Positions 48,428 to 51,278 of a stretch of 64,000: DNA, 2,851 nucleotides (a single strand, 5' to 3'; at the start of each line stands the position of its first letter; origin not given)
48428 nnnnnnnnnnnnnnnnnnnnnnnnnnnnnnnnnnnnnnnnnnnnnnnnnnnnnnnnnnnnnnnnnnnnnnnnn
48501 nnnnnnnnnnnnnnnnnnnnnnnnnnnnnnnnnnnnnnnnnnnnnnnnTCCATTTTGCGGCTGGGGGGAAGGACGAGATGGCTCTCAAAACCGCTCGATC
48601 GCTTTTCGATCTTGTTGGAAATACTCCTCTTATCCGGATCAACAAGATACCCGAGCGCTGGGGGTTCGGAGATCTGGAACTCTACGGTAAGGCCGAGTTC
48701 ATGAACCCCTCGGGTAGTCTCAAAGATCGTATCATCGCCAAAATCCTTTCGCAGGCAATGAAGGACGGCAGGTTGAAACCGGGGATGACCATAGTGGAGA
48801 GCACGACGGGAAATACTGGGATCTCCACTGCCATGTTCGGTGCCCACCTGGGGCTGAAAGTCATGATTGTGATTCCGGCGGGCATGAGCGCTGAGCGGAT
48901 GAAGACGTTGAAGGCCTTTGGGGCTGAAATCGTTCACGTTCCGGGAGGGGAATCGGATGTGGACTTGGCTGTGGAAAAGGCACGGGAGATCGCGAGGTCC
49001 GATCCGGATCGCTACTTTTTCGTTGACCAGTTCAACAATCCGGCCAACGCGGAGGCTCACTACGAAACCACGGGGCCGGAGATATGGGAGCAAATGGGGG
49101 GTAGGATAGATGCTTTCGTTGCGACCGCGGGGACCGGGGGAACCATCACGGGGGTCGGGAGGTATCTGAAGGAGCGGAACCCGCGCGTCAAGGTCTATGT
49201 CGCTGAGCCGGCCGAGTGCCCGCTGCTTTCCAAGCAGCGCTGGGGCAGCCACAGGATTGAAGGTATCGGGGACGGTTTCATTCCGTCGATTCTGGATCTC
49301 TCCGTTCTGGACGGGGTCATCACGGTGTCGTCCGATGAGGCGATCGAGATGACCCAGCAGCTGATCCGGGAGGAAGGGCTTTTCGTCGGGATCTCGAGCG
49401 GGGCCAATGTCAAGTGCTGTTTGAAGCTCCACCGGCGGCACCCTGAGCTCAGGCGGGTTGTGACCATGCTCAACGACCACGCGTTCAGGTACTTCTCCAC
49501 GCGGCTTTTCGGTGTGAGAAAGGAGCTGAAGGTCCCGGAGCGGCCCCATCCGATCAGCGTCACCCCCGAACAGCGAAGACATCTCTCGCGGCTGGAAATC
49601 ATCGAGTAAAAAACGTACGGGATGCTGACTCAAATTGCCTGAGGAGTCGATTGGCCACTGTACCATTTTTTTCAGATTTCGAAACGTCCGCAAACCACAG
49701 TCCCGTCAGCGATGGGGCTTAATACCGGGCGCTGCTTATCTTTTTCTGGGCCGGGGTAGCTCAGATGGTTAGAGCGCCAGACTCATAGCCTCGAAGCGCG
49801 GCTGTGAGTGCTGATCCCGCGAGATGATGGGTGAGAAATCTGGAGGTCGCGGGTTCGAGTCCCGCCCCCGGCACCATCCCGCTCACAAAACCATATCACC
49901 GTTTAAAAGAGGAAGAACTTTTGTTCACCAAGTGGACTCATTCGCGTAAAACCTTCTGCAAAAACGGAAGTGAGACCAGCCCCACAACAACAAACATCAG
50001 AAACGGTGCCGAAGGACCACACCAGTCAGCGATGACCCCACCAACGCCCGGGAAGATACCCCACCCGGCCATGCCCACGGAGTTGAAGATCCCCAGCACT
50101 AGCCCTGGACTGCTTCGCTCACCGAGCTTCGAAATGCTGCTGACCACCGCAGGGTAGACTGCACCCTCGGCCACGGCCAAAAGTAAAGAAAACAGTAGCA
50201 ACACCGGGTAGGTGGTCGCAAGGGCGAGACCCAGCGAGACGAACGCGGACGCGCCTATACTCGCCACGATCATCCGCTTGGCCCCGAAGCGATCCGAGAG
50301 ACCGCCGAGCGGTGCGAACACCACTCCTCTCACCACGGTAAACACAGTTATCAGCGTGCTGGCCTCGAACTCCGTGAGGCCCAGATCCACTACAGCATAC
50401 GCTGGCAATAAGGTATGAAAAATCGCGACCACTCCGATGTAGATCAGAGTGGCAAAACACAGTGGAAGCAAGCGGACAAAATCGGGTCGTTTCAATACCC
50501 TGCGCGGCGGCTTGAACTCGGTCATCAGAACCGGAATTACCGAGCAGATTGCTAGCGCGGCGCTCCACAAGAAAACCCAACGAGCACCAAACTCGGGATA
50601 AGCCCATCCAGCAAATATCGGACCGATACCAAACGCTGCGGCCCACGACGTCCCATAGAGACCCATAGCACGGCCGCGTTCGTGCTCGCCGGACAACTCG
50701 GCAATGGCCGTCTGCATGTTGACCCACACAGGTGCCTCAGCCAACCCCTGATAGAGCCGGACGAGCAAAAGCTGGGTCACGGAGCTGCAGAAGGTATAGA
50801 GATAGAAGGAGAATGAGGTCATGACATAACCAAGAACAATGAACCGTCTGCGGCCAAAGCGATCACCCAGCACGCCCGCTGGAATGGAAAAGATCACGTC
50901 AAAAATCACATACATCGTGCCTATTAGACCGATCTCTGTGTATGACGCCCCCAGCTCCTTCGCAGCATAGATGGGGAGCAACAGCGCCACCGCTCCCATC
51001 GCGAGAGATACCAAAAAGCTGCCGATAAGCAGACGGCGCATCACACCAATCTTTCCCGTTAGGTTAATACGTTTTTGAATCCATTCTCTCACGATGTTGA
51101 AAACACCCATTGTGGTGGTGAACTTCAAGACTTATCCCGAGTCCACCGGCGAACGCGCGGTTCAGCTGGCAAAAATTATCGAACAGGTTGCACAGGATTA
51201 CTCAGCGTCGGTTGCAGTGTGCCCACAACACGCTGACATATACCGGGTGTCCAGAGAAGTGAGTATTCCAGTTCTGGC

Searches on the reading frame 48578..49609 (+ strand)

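Call 67: search_protein_families(library=pfam, proteins=[window:48578-49609:+], max_evalue=0.00001)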
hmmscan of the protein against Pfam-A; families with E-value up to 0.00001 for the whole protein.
window:48578-49609:+ (343 aa): 1 family
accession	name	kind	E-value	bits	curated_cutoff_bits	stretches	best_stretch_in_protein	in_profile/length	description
PF00291.31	PALP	-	4.8e-81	272.8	35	1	11-299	3-294/295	Pyridoxal-phosphate dependent enzyme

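Call 76: search_protein_families(library=ncbifam, proteins=[window:48578-49609:+], max_evalue=1e-10)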
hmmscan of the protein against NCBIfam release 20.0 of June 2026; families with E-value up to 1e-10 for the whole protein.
window:48578-49609:+ (343 aa): 30 families (the best 25 are shown)
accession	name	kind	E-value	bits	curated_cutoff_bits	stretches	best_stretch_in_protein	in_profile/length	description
TIGR01139.1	cysK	equivalog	5.6e-109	364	350.95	1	11-311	3-298/298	cysteine synthase A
TIGR01136.1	cysKM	subfamily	2.7e-108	361.8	344.15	1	11-311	3-299/299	cysteine synthase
NF007989.0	PRK10717.1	equivalog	5.3e-101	338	387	1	5-311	4-318/334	cysteine synthase A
TIGR01137.1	cysta_beta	equivalog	1e-83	281.5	510.25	1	7-307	3-307/457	cystathionine beta-synthase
TIGR01138.1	cysM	equivalog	5.9e-80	268.9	394.2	1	9-311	2-290/290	cysteine synthase B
NF008735.0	PRK11761.1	equivalog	4.7e-77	259.1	413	1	7-312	4-295/296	cysteine synthase CysM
NF053679.1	CysteaSynCapA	equivalog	5.8e-67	225.8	600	1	4-307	5-316/329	cysteate synthase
TIGR03945.1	PLP_SbnA_fam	equivalog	6.3e-61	206.1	349.95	1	11-308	3-297/304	2,3-diaminopropionate biosynthesis protein SbnA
NF052478.1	CystDsulMYC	equivalog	9.3e-28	97.5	600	1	16-308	20-323/354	L-cysteine desulfhydrase Cds1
TIGR00260.1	thrC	equivalog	1.4e-23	83.6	167.1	1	14-191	21-195/340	threonine synthase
NF004170.0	PRK05638.1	equivalog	2e-22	79.4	421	1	14-196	65-231/442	threonine synthase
NF004996.0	PRK06381.1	equivalog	5.7e-22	78.1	266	1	13-194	13-184/319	threonine synthase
NF005292.0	PRK06815.1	equivalog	2.1e-20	73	371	1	7-218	13-211/320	threonine/serine dehydratase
NF006390.0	PRK08639.1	equivalog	9.7e-18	64.3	421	1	5-217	15-218/418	threonine ammonia-lyase IlvA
NF005035.0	PRK06450.1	equivalog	2.7e-17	62.6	301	1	35-137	67-165/338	threonine synthase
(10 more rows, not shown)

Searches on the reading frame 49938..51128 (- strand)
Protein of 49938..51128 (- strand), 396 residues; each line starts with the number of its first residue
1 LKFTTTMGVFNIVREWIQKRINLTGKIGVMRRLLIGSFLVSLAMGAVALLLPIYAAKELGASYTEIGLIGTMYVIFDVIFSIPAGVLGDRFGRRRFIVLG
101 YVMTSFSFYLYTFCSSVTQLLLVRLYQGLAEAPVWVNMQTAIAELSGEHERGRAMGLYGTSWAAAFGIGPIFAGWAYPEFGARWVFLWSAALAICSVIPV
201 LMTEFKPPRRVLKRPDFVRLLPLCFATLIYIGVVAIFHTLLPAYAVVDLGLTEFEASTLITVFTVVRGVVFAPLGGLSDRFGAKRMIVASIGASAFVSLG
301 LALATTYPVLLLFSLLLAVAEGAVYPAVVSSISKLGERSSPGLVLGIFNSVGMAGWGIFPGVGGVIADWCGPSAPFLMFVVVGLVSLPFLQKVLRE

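Call 67: search_protein_families(library=pfam, proteins=[window:49938-51128:-], max_evalue=0.00001)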
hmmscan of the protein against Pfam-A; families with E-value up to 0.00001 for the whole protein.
window:49938-51128:- (396 aa): 3 families
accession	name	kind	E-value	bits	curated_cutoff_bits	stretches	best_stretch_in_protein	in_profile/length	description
PF07690.21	MFS_1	-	1.4e-64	218.7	33.4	2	33-210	1-177/347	Major Facilitator Superfamily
PF12832.13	MFS_1_like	-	2.4e-19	70.1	25.2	2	33-187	217-372/373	MFS_1 like family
PF05977.19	MFS_3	-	7.7e-07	28.4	27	1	62-206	43-192/524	Transmembrane secretion effector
